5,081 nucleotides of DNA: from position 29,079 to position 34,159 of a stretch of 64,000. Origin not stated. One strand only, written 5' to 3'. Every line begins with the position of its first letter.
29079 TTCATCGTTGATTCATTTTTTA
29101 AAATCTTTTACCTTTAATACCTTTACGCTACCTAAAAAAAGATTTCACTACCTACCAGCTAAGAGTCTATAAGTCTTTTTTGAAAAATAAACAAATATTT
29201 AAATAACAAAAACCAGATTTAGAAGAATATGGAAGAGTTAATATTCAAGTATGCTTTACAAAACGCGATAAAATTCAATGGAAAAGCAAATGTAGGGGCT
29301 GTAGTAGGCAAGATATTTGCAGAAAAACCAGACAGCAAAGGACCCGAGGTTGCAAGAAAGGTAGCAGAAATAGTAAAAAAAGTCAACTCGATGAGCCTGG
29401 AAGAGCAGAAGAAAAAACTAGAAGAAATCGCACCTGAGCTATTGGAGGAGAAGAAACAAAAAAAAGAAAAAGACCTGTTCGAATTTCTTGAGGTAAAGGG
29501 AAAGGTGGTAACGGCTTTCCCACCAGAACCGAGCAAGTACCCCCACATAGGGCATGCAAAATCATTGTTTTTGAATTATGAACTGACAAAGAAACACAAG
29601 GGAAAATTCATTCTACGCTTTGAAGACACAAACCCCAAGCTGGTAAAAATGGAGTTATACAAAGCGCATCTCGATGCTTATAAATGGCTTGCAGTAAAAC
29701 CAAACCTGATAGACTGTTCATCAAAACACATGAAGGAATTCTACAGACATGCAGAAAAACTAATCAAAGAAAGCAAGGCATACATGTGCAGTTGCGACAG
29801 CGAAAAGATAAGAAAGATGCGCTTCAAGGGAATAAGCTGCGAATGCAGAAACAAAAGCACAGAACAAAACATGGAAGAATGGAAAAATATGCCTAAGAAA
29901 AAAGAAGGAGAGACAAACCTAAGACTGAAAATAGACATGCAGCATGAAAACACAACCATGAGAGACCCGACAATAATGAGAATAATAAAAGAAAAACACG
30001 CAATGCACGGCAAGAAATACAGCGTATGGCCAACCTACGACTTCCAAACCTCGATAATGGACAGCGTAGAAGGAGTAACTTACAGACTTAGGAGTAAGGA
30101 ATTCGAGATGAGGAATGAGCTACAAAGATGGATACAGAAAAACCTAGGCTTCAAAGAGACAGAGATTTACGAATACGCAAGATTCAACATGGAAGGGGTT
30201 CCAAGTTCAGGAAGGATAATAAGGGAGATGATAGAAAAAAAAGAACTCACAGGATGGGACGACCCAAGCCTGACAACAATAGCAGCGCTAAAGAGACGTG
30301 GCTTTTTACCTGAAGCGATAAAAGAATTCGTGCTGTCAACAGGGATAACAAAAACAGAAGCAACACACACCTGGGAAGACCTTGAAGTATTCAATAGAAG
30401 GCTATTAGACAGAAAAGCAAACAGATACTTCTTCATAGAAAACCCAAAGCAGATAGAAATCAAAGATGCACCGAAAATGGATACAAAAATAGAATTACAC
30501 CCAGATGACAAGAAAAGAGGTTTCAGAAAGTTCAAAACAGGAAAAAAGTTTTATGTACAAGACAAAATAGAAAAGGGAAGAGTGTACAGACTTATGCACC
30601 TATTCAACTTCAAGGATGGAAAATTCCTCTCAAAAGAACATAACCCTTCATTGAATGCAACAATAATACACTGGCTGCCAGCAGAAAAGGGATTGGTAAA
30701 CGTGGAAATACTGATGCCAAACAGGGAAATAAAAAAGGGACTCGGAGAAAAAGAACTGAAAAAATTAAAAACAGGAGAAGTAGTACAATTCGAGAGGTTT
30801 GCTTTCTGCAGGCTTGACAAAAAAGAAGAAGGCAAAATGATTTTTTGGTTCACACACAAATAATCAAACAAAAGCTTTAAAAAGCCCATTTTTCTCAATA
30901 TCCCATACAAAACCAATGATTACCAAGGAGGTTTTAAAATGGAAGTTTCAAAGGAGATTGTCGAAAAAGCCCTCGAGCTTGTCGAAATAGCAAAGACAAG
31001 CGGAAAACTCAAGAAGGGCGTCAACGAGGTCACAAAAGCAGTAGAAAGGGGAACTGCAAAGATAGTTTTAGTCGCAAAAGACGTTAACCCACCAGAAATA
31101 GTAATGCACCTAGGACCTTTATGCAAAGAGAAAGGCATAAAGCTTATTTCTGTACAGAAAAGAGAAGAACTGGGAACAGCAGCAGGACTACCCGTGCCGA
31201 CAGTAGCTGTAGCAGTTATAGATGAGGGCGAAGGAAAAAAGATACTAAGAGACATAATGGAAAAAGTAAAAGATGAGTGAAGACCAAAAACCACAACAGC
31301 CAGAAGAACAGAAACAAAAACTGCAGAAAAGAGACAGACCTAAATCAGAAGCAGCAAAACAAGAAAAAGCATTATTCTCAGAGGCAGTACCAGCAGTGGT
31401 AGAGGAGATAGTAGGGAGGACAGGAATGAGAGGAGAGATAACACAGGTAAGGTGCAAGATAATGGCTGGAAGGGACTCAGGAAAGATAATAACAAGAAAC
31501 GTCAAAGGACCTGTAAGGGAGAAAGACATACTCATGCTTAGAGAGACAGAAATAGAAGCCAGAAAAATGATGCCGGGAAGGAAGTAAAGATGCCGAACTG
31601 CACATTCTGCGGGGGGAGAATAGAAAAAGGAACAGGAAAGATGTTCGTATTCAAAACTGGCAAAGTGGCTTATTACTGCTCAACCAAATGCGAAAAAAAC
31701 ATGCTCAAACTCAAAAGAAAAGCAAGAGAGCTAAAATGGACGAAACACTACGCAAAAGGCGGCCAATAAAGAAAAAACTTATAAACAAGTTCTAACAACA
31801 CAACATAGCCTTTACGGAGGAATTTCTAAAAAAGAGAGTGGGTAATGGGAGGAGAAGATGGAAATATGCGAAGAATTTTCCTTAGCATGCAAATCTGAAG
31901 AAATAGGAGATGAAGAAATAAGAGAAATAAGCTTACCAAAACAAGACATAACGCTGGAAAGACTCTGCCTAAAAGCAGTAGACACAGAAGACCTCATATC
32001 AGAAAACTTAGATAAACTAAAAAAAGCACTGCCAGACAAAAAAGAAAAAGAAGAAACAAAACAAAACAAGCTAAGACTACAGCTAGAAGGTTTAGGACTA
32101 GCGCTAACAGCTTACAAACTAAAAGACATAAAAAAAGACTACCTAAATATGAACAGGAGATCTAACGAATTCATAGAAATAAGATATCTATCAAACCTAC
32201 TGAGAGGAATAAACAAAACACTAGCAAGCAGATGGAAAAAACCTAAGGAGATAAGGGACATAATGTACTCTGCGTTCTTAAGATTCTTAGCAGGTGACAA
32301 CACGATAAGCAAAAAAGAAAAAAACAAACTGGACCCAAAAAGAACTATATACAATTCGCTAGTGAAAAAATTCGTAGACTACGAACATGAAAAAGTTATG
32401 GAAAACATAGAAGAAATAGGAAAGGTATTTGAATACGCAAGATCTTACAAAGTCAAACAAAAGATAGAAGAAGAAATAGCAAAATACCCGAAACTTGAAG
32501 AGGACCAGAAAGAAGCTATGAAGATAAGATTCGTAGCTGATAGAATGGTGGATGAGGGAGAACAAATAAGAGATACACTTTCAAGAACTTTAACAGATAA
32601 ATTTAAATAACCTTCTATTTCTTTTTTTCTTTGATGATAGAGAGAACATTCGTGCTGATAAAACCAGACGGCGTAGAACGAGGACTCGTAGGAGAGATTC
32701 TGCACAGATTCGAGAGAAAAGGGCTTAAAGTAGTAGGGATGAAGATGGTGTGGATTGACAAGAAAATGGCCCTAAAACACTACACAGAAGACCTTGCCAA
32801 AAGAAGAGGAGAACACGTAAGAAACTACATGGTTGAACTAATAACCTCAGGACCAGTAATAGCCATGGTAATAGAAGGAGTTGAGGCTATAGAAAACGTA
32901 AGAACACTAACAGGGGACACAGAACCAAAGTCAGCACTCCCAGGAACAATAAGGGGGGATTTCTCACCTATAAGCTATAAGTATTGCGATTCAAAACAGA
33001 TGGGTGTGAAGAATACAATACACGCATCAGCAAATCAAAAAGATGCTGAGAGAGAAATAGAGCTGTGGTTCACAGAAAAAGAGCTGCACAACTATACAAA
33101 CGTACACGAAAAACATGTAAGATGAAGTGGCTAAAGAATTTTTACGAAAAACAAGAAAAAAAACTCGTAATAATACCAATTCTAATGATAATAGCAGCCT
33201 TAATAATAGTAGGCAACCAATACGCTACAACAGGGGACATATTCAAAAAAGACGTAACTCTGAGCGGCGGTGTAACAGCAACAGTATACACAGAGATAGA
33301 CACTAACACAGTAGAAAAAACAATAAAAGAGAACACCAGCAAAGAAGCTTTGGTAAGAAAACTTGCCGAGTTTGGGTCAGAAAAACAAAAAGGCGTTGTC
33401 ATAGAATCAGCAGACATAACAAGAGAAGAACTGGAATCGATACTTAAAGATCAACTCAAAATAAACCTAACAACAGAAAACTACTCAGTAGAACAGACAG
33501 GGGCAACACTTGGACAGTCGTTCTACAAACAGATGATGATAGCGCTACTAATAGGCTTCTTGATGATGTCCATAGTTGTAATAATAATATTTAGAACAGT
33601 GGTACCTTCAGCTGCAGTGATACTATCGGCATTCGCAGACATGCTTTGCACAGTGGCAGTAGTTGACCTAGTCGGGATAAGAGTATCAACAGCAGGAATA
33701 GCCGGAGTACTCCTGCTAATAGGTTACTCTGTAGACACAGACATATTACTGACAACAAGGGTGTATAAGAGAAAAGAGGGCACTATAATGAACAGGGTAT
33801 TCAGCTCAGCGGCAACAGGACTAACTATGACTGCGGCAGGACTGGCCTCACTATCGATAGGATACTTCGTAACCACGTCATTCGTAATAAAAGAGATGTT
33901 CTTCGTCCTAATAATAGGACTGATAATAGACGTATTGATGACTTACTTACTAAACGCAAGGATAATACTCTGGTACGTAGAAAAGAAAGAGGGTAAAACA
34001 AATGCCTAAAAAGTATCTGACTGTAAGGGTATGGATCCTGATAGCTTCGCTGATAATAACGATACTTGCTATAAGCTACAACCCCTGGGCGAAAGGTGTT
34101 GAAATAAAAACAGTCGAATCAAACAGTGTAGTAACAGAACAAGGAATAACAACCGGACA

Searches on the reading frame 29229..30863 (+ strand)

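Call 82: search_protein_families(library=pfam, proteins=[window:29229-30863:+], max_evalue=0.00001)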
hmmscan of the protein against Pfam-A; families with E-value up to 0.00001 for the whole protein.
window:29229-30863:+ (544 aa): 3 families
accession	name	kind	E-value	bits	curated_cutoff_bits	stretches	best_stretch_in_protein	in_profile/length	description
PF00749.27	tRNA-synt_1c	-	3.3e-74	250.1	23.4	1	92-394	1-313/314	tRNA synthetases class I (E and Q), catalytic domain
PF03950.23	tRNA-synt_1c_C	-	1.3e-11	45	23.9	1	397-467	1-77/91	tRNA synthetases class I (E and Q), anti-codon binding domain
PF20974.2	tRNA-synt_1c_C2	-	5.8e-09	36.9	23.9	1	479-530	1-69/69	tRNA synthetases class I (E and Q), anti-codon binding domain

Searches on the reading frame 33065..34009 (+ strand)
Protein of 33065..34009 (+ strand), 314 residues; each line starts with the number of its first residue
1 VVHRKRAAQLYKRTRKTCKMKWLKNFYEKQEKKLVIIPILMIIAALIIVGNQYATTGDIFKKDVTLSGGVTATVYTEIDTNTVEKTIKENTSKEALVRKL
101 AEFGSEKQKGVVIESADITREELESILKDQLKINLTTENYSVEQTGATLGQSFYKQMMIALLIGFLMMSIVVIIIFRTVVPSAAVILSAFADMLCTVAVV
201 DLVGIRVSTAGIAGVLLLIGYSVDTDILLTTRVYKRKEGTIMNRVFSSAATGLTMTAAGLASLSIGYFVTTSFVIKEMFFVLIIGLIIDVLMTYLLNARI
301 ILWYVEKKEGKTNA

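Call 82: search_protein_families(library=pfam, proteins=[window:33065-34009:+], max_evalue=0.00001)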
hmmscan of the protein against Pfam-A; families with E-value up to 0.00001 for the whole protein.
window:33065-34009:+ (314 aa): 1 family
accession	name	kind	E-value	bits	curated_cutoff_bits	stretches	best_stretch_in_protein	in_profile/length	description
PF02355.23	SecD_SecF_C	-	4.8e-26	91.8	20.5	1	136-306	12-188/189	Protein export membrane protein SecD/SecF, C-terminal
